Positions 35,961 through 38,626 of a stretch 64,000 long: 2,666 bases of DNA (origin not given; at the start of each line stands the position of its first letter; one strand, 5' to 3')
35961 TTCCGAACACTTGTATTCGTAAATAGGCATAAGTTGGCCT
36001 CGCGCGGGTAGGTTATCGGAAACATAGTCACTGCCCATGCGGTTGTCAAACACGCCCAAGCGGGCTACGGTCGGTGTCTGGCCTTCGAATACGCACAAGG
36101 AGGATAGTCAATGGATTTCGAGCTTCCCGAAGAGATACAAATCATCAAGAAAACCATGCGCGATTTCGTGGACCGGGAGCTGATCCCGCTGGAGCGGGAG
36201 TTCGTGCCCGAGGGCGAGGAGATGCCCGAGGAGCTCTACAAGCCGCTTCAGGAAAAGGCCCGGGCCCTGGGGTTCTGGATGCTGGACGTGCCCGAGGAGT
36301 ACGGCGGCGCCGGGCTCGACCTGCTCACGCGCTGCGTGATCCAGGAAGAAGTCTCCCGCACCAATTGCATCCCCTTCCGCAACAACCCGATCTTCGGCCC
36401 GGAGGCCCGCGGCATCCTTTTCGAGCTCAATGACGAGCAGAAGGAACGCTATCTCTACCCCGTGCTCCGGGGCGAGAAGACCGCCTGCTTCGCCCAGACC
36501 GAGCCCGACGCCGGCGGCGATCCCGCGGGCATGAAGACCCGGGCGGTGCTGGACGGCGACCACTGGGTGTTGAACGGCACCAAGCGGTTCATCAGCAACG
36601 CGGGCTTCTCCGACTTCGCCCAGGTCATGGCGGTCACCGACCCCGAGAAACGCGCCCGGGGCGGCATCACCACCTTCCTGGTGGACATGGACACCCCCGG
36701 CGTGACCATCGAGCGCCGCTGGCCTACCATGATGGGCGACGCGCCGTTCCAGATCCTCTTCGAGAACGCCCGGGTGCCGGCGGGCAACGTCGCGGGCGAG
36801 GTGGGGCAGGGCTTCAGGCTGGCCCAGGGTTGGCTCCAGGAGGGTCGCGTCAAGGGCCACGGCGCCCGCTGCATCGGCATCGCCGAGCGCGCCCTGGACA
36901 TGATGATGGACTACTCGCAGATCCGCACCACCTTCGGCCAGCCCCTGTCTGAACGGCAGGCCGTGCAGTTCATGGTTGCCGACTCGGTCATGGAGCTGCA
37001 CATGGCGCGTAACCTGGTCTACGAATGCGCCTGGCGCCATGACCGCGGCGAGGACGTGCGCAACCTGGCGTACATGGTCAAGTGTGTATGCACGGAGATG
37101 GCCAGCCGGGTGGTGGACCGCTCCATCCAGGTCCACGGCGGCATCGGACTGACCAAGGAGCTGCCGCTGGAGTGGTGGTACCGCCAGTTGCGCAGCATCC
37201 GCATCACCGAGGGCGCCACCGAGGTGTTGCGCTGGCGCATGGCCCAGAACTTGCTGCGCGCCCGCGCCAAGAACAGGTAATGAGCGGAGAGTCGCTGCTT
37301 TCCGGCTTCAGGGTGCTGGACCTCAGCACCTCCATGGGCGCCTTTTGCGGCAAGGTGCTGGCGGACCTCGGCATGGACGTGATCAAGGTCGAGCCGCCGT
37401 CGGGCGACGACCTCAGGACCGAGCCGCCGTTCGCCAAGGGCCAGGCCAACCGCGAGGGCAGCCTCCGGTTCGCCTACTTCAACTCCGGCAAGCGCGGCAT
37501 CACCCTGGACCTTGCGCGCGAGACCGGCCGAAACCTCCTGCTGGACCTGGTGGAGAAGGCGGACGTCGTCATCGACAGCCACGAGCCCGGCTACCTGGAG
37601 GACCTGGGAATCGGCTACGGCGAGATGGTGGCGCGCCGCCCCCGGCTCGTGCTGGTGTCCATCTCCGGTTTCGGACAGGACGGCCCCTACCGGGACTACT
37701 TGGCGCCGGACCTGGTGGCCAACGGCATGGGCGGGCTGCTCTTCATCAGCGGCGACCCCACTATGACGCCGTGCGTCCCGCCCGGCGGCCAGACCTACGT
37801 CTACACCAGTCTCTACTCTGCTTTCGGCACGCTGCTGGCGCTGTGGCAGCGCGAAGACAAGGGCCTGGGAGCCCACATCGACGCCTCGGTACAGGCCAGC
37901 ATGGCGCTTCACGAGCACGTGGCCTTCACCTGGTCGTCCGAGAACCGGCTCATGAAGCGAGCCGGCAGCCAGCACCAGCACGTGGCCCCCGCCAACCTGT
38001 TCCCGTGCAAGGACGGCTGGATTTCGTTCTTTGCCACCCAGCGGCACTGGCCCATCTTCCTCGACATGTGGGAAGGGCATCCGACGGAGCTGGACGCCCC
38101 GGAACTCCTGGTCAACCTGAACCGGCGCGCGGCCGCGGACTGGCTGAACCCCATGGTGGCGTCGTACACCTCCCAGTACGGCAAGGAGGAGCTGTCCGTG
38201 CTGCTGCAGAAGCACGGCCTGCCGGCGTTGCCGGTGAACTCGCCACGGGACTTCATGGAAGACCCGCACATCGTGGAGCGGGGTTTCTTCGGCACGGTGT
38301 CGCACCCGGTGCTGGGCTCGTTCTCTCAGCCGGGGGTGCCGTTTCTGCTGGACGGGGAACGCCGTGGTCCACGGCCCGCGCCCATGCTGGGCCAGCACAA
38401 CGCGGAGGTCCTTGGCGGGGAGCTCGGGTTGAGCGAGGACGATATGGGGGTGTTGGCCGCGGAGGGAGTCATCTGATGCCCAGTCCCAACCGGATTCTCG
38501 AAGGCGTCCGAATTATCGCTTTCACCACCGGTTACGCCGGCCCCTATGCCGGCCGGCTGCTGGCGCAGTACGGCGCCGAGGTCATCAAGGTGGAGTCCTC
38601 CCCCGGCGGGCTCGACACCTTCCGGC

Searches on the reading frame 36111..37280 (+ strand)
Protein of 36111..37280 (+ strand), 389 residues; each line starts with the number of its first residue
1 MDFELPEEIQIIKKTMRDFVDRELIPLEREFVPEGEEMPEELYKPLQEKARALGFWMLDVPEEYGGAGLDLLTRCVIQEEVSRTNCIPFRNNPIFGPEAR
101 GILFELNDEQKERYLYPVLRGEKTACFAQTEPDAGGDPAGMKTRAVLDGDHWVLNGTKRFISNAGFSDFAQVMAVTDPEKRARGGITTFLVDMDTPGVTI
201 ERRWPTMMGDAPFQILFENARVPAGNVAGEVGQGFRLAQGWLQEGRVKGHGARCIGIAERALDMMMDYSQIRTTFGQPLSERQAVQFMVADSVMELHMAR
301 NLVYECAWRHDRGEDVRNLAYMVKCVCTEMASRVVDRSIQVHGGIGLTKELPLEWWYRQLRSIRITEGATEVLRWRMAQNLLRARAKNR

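Call 36: search_protein_families(library=pfam, proteins=[window:36111-37280:+], max_evalue=0.001)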
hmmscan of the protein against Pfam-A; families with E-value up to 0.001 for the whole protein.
window:36111-37280:+ (389 aa): 4 families
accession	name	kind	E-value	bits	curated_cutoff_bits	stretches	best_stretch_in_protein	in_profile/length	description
PF00441.29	Acyl-CoA_dh_1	-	1.4e-38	132.8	22.4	1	232-381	1-149/150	Acyl-CoA dehydrogenase, C-terminal domain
PF02770.24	Acyl-CoA_dh_M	-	4.1e-23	81.8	33.3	1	126-207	1-82/97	Acyl-CoA dehydrogenase, middle domain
PF02771.21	Acyl-CoA_dh_N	-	5.3e-20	72.3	22.9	1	7-122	2-113/113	Acyl-CoA dehydrogenase, N-terminal domain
PF08028.16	Acyl-CoA_dh_2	-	1.4e-16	61.5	22.7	1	249-362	2-125/134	Acyl-CoA dehydrogenase, C-terminal domain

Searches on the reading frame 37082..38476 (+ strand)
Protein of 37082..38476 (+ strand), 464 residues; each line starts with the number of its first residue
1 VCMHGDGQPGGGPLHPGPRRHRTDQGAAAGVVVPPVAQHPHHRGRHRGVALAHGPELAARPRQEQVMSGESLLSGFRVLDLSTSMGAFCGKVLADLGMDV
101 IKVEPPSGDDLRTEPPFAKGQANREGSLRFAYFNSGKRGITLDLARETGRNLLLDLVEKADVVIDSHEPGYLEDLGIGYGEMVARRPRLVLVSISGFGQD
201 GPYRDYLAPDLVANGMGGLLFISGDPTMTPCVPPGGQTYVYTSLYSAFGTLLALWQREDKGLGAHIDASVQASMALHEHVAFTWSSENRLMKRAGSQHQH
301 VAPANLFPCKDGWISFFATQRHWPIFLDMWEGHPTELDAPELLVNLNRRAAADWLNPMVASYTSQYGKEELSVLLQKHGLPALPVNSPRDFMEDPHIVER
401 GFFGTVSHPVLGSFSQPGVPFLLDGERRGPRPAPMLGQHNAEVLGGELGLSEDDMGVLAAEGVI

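Call 36: search_protein_families(library=pfam, proteins=[window:37082-38476:+], max_evalue=0.001)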
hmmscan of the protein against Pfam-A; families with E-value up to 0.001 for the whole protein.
window:37082-38476:+ (464 aa): 1 family
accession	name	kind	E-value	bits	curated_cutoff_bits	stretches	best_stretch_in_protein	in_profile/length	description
PF02515.22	CoA_transf_3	-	1.5e-90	304.4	23.3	1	73-440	1-366/366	CoA-transferase family III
